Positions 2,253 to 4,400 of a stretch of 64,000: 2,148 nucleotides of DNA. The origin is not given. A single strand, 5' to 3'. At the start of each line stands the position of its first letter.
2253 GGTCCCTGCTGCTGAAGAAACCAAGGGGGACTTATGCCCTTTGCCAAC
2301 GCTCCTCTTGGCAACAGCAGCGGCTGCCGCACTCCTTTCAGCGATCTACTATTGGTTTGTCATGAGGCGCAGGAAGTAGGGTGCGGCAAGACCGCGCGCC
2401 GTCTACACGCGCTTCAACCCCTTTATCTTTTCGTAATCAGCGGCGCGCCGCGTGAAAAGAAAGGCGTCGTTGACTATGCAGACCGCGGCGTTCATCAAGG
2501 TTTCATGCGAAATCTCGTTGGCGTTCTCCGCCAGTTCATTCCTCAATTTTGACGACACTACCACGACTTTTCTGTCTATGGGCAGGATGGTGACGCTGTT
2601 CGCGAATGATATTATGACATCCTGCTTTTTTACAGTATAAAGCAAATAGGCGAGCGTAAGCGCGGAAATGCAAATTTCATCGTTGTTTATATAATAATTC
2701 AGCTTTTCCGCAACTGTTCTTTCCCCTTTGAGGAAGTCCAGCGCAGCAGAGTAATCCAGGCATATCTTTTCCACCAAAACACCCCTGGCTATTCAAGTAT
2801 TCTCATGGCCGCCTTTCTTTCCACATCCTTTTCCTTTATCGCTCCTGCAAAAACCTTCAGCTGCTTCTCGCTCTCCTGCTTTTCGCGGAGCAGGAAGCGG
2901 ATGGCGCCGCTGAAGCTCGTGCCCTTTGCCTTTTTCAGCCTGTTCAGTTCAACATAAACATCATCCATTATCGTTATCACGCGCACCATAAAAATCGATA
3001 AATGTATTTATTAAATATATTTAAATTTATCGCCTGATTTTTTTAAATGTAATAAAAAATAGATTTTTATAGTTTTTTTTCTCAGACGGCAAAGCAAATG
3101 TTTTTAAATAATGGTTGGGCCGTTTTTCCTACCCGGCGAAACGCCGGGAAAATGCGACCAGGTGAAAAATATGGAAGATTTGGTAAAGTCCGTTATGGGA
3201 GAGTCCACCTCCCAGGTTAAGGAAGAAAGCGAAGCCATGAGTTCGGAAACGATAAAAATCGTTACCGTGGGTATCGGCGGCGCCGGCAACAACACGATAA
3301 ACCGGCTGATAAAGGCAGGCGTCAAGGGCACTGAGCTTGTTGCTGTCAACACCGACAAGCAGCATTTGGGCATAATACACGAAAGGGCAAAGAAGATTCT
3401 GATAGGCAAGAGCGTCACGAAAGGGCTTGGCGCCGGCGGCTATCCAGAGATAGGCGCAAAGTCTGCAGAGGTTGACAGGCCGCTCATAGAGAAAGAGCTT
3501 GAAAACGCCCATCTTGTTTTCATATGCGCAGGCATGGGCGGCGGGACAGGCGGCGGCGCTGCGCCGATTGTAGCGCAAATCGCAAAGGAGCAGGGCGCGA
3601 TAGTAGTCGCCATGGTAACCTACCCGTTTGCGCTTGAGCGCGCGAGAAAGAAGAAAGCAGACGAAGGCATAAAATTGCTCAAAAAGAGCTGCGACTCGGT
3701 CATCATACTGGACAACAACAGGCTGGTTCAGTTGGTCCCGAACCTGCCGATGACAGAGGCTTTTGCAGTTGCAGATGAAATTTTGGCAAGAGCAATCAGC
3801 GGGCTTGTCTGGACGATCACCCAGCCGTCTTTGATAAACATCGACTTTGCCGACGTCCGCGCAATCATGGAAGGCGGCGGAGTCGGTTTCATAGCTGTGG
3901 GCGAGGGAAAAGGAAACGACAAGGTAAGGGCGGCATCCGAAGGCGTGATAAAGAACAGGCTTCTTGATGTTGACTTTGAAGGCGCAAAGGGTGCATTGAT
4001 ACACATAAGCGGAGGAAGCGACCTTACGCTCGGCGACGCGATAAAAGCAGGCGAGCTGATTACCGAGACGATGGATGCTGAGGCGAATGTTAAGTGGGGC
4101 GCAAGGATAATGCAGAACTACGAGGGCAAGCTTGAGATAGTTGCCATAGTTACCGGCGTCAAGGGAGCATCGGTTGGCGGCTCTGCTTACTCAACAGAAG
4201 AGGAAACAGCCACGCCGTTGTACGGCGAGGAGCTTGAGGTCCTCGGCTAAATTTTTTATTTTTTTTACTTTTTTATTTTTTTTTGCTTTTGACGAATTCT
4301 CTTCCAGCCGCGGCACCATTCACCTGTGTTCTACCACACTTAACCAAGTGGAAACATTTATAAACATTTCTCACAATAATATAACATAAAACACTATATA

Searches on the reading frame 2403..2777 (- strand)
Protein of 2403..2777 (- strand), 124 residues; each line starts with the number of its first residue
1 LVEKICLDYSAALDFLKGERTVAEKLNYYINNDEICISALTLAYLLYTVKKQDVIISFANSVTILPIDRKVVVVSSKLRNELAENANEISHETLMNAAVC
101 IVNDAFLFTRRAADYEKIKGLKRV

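Call 3: search_protein_families(library=pfam, proteins=[window:2403-2777:-], max_evalue=0.01)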
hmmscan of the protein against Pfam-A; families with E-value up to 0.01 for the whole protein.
window:2403-2777:- (124 aa): 1 family
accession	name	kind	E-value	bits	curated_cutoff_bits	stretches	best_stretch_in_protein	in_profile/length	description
PF01850.27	PIN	-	0.001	20.1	23.6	1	5-89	1-89/120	PIN domain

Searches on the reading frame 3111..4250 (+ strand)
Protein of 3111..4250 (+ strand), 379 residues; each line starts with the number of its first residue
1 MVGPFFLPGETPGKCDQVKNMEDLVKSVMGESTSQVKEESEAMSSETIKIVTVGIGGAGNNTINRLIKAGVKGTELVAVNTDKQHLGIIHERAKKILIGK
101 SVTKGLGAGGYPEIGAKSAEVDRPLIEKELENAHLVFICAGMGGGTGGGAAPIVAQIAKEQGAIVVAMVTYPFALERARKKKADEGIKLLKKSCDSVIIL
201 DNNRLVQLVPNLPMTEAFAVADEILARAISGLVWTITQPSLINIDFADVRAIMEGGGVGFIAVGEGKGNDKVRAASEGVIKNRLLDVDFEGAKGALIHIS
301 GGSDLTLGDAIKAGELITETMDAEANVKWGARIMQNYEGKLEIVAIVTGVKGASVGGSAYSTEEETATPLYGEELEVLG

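Call 3: search_protein_families(library=pfam, proteins=[window:3111-4250:+], max_evalue=0.01)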
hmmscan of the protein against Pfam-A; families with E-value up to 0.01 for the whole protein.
window:3111-4250:+ (379 aa): 2 families
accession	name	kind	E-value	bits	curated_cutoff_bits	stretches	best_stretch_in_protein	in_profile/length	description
PF00091.31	Tubulin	-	3.3e-45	155.1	33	1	49-209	1-189/190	Tubulin/FtsZ family, GTPase domain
PF12327.13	FtsZ_C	-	3.4e-26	91.8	27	1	257-351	1-95/95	FtsZ family, C-terminal domain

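Call 4: search_protein_families(library=ncbifam, proteins=[window:3111-4250:+], max_evalue=0.01)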
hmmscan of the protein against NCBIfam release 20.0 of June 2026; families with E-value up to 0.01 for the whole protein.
window:3111-4250:+ (379 aa): 1 family
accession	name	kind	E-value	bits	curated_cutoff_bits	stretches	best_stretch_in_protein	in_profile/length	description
TIGR00065.1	ftsZ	equivalog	8.1e-113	377.3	295.2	1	36-362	6-336/353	cell division protein FtsZ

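Call 13: find_related_loci(query=window:3171-4250:+, collection=genome_contigs, flank=8000)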
Query window:3171-4250:+ (359 aa) in genome_contigs; peptide patterns used: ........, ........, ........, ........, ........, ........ (x = any residue, [..] = any of these).
600 stretches matched a pattern (row limit reached: there are more); 561 encode a relative of the query (tblastn E <= 1e-3); the best 80 are kept; 80 distinct loci.
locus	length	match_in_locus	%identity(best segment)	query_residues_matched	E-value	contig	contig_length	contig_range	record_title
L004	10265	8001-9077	89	1-359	0e+0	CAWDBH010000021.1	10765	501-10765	MAG: uncultured Candidatus Micrarchaeota archaeon isolate MFD01689.bin.2.62 genome assembly, contig: contig_69321, whole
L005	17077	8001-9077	88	1-359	0e+0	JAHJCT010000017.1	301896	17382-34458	MAG: Candidatus Micrarchaeota archaeon isolate Modern_marine.mb.318 Modern_marine.mb.318_k141_1215486, whole genome shot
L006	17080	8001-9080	88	1-359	0e+0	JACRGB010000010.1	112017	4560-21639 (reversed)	MAG: Candidatus Micrarchaeota archaeon isolate NC_groundwater_1740_Pr3_B-0.1um_41_29 SR-2_scaffold_141_758317, whole gen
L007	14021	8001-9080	88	1-359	0e+0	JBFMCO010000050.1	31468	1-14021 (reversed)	MAG: Candidatus Micrarchaeota archaeon isolate MAG195 MAG195_50, whole genome shotgun sequence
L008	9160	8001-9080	88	1-359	0e+0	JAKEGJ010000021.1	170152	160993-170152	MAG: Candidatus Micrarchaeota archaeon isolate PMV_4.13 PMV_4.13.k101_3059297, whole genome shotgun sequence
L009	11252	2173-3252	88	1-359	0e+0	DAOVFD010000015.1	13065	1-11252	MAG TPA_asm: Candidatus Micrarchaeota archaeon isolate CSMAG_1100 CSMAG_1100_k141_5060376_length_13065_cov_8.9864, whole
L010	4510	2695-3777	86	1-359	0e+0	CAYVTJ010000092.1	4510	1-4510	MAG TPA_asm: Candidatus Micrarchaeota archaeon isolate binchicken_co15_137 genome assembly, contig: NODE_19850_length_45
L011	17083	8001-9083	85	1-359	0e+0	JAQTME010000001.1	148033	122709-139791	MAG: Candidatus ainarchaeum sp. isolate STA_33 NODE_232_length_148033_cov_4.072147_Sandtown_A, whole genome shotgun sequ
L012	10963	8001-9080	83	1-359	0e+0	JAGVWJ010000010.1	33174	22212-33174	Candidatus Micrarchaeota archaeon isolate RIFCSPLOWO2_12_FULL_37_11 rifcsplowo2_12_scaffold_2187, whole genome shotgun s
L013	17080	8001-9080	85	1-359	0e+0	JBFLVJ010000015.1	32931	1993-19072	MAG: Candidatus Micrarchaeota archaeon isolate MAG003 MAG003_15, whole genome shotgun sequence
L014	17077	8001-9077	82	1-359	0e+0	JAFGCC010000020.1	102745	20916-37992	MAG: Candidatus Micrarchaeota archaeon isolate Zod_Metabat.1079 k87_12955362, whole genome shotgun sequence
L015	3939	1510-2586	82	1-359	0e+0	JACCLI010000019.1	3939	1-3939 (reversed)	MAG: Candidatus Micrarchaeota archaeon isolate Sv319 k141_9275254, whole genome shotgun sequence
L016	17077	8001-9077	82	1-359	0e+0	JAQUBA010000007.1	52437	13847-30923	MAG: Candidatus ainarchaeum sp. isolate STC_97 NODE_1284_length_52437_cov_4.348614_Sandtown_C, whole genome shotgun sequ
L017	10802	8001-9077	81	1-359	0e+0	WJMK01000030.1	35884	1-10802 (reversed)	MAG: Candidatus Micrarchaeota archaeon isolate Bin_386 k141_2618940, whole genome shotgun sequence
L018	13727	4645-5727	79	1-359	3e-179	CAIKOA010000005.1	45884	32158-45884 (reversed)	uncultured Candidatus Micrarchaeota archaeon isolate AlinenSediments_bin-4478 genome assembly, contig: bin-4478:05/35, w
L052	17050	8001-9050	68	1-350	2e-150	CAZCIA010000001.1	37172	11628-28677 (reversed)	MAG TPA_asm: Candidatus Micrarchaeota archaeon isolate SRP271791_co2_84 genome assembly, contig: NODE_165_length_37172_c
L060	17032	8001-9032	67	1-353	3e-147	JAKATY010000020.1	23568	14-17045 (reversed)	MAG: Candidatus Micrarchaeota archaeon isolate YP3.bin114 NODE_2602_length_23568_cov_1.65296, whole genome shotgun seque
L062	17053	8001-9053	67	1-355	1e-147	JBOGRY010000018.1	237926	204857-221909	MAG: Candidatus Micrarchaeaceae archaeon isolate TC-S_metabat2.bin.50 k127_1813821, whole genome shotgun sequence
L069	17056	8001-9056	66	1-359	2e-146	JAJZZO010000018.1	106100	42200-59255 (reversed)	MAG: Candidatus Micrarchaeota archaeon isolate TL2-1.bin31 NODE_70_length_106100_cov_3.851972, whole genome shotgun sequ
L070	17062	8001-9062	67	1-355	3e-146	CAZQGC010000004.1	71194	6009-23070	MAG TPA_asm: Candidatus Micrarchaeota archaeon isolate SRP271791_co2_21 genome assembly, contig: NODE_18_length_71194_co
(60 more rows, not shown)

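Call 80: search_solved_structures(query=window:3171-4247:+, max_evalue=1e-40)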
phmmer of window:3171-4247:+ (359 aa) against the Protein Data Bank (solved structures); distinct sequences matched with E-value up to 1e-40: 49.
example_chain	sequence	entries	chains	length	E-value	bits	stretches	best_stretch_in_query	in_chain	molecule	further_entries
1w58_1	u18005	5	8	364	1.5e-83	284.3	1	15-332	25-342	CELL DIVISION PROTEIN FTSZ HOMOLOG 1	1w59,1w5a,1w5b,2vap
1fsz_A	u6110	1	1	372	1.8e-83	284.1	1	15-332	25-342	FTSZ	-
1w5e_A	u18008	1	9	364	2.8e-82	280.1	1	15-332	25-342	FTSZ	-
8grw_A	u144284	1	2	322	8.7e-72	245.7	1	29-333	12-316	Cell division protein FtsZ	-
7yop_A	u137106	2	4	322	9.3e-72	245.6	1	29-333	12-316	Cell division protein FtsZ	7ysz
2rhh_A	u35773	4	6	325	7.6e-70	239.3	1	30-330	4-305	Cell Division Protein ftsZ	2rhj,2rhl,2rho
9v7v_A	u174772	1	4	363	1.2e-69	238.7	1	5-330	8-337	Cell division protein FtsZ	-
2vam_A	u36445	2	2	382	1.5e-69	238.3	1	29-329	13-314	CELL DIVISION PROTEIN FTSZ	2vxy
4u39_A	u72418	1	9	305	1.8e-69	238.1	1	30-329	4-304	Cell division protein FtsZ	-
3wgj_A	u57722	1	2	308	4.4e-69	236.8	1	28-329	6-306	Cell division protein FtsZ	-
4e6e_A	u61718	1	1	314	2.9e-68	234.1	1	30-328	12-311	Cell division protein ftsZ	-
6y1u_A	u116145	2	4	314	6.8e-68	232.9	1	30-329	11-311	Cell division protein FtsZ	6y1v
6ym9_A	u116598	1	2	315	7e-68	232.8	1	30-329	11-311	Cell division protein FtsZ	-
6ym1_A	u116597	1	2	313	7.2e-68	232.8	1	30-329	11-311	Cell division protein FtsZ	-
1rlu_A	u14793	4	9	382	7.3e-68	232.8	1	30-332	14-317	Cell division protein ftsZ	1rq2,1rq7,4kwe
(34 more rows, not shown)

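Call 87: search_protein_families(library=pfam, proteins=[L062:5294-5752:+, L070:6608-7102:+, L069:4398-4865:+, L005:9149-9604:+, L009:3337-3789:+], max_evalue=0.01)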
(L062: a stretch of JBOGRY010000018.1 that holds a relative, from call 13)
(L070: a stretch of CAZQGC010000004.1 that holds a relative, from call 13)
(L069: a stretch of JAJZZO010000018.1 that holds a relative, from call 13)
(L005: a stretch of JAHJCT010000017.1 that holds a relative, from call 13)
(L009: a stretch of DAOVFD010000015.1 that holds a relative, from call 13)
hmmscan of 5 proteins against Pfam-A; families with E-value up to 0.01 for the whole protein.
L062:5294-5752:+ (152 aa): 0 families

L070:6608-7102:+ (164 aa): 0 families

L069:4398-4865:+ (155 aa): 0 families

L005:9149-9604:+ (151 aa): 0 families

L009:3337-3789:+ (150 aa): 0 families

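Call 88: search_protein_families(library=pfam, proteins=[L060:7136-7771:+, L052:7160-7813:+, L070:7135-7809:+, L017:7250-7888:+, L060:6128-7027:+, L052:6219-7124:+], max_evalue=0.01)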
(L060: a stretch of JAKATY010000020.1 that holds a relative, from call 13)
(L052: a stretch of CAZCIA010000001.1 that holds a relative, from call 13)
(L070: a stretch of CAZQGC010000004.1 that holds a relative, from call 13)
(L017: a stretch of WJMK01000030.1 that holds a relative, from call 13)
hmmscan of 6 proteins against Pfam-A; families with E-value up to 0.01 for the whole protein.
L060:7136-7771:+ (211 aa): 0 families

L052:7160-7813:+ (217 aa): 0 families

L070:7135-7809:+ (224 aa): 0 families

L017:7250-7888:+ (212 aa): 0 families

L060:6128-7027:+ (299 aa): 2 families
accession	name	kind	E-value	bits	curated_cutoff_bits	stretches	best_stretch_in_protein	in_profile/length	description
PF00185.30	OTCace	-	3.7e-50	170.5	29.4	1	144-295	1-157/157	Aspartate/ornithine carbamoyltransferase, Asp/Orn binding domain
PF02729.26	OTCace_N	-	1.8e-43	148.6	29.9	1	2-137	2-147/148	Aspartate/ornithine carbamoyltransferase, carbamoyl-P binding domain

L052:6219-7124:+ (301 aa): 2 families
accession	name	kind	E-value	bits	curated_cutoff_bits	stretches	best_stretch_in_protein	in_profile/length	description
PF02729.26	OTCace_N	-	2.6e-46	157.8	29.9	1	2-137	2-147/148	Aspartate/ornithine carbamoyltransferase, carbamoyl-P binding domain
PF00185.30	OTCace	-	1e-45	156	29.4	1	145-295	2-157/157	Aspartate/ornithine carbamoyltransferase, Asp/Orn binding domain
